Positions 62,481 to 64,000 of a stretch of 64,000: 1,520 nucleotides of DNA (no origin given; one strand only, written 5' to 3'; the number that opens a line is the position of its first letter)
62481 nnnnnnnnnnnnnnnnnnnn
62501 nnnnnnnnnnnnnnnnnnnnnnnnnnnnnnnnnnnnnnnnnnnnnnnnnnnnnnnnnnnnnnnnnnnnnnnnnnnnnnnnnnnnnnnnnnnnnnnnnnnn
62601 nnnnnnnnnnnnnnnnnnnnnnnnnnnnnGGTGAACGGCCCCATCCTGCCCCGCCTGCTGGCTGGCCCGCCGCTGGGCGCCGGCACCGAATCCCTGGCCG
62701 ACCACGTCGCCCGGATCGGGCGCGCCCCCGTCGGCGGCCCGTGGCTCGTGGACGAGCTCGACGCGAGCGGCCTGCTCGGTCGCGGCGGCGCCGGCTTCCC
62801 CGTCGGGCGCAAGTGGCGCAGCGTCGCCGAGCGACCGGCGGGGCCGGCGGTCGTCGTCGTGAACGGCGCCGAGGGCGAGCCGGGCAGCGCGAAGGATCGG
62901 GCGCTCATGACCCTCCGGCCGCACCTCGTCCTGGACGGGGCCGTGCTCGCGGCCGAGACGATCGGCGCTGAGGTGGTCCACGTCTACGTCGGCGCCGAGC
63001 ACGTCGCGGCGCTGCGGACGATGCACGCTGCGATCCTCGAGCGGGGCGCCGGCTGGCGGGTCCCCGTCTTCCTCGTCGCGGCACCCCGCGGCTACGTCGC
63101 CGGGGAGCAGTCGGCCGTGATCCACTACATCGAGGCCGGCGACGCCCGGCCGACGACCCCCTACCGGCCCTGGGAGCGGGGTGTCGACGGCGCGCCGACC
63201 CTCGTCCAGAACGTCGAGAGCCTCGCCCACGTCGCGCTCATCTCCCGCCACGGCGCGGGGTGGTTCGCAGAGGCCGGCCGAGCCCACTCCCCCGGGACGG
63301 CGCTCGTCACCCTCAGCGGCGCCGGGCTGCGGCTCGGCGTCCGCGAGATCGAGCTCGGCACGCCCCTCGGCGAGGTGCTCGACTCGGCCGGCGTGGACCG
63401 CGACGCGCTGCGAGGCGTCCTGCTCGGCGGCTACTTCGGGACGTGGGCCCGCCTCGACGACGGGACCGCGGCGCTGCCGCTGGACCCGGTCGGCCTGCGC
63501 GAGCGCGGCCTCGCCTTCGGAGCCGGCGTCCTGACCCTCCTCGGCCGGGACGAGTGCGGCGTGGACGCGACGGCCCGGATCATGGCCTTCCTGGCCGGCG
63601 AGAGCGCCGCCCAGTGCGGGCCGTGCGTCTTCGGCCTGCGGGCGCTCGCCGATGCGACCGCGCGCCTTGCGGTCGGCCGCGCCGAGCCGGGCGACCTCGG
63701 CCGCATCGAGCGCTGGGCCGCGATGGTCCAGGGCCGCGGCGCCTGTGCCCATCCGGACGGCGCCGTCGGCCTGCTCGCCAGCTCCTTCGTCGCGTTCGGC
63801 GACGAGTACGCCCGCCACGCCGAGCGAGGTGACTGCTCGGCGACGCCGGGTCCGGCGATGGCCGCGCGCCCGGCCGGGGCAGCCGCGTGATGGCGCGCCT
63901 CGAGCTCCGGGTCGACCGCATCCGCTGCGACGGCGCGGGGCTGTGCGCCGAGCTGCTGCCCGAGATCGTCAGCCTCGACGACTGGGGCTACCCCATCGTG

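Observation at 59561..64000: ApbE + ferric-reductase-TM + NuoF-like + ferredoxin module with two paralogous small S/T/G-rich membrane proteins sharing a conserved leader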

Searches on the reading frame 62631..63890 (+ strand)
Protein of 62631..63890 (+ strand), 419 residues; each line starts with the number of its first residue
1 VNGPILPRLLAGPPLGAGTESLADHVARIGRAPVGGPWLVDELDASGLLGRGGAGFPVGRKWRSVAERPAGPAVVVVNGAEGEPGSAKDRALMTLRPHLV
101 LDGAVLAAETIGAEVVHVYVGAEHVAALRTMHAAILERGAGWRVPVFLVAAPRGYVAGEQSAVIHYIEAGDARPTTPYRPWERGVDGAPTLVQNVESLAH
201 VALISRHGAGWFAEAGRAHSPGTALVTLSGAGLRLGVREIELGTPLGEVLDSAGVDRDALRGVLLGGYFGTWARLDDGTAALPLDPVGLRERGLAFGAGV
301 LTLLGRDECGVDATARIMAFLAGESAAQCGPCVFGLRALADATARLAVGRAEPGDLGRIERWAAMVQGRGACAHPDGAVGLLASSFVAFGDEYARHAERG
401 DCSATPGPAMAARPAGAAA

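Call 5: search_protein_families(library=pfam, proteins=[window:62631-63890:+], max_evalue=0.1)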
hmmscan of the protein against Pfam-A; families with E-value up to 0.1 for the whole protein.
window:62631-63890:+ (419 aa): 2 families
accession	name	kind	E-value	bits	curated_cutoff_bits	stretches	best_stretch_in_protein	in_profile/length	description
PF01512.22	Complex1_51K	-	1.8e-32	112.8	31.2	1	45-202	3-149/150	Nuo51 FMN-binding domain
PF10589.14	NADH_4Fe-4S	-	1.6e-17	63.6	23.5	1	312-396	1-85/85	NADH-ubiquinone oxidoreductase-F iron-sulfur binding region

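Call 6: search_protein_families(library=ncbifam, proteins=[window:62631-63890:+], max_evalue=0.1)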
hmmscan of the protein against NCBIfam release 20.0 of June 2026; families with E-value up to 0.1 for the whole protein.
window:62631-63890:+ (419 aa): 7 families
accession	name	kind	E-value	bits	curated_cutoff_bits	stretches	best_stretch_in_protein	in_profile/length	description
TIGR01959.1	nuoF_fam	equivalog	9e-65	218.7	558.65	1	38-396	37-409/410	NADH-quinone oxidoreductase subunit NuoF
NF010120.0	PRK13596.1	equivalog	1.1e-53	182.4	389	1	36-382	40-402/433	NADH-quinone oxidoreductase subunit NuoF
NF008436.0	PRK11278.1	equivalog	6.9e-37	127.4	749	1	39-394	51-423/448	NADH-quinone oxidoreductase subunit NuoF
NF003454.1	PRK05035.1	equivalog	2.2e-13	49.6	345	1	39-268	126-332/556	electron transport complex subunit RsxC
TIGR01945.1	rnfC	subfamily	5.6e-13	48.2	245.95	1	39-267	124-328/435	RnfABCDGE type electron transport complex subunit C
TIGR04481.1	PR_assoc_PrdC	equivalog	6.4e-10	38.4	490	1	40-202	77-223/425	proline reductase-associated electron transfer protein PrdC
NF005556.0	PRK07226.1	subfamily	0.027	13.8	241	1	105-157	99-153/267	2-amino-3,7-dideoxy-D-threo-hept-6-ulosonate synthase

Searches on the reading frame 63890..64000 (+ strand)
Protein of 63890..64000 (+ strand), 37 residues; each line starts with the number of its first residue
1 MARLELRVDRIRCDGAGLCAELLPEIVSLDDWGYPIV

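Call 5: search_protein_families(library=pfam, proteins=[window:63890-64000:+], max_evalue=0.1)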
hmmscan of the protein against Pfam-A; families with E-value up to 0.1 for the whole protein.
window:63890-64000:+ (37 aa): 1 family
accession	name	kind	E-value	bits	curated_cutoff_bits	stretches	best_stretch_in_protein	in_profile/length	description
PF13459.11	Fer4_15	-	7.2e-06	27.1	22.4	1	7-35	2-30/66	4Fe-4S single cluster domain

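Call 6: search_protein_families(library=ncbifam, proteins=[window:63890-64000:+], max_evalue=0.1)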
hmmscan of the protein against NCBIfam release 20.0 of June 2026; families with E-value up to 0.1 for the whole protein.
window:63890-64000:+ (37 aa): 1 family
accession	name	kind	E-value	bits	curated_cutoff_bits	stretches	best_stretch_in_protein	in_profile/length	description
NF042987.1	OGOR_delta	exception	0.016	15.3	125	1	4-27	24-47/89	2-oxoglutarate ferredoxin oxidoreductase subunit delta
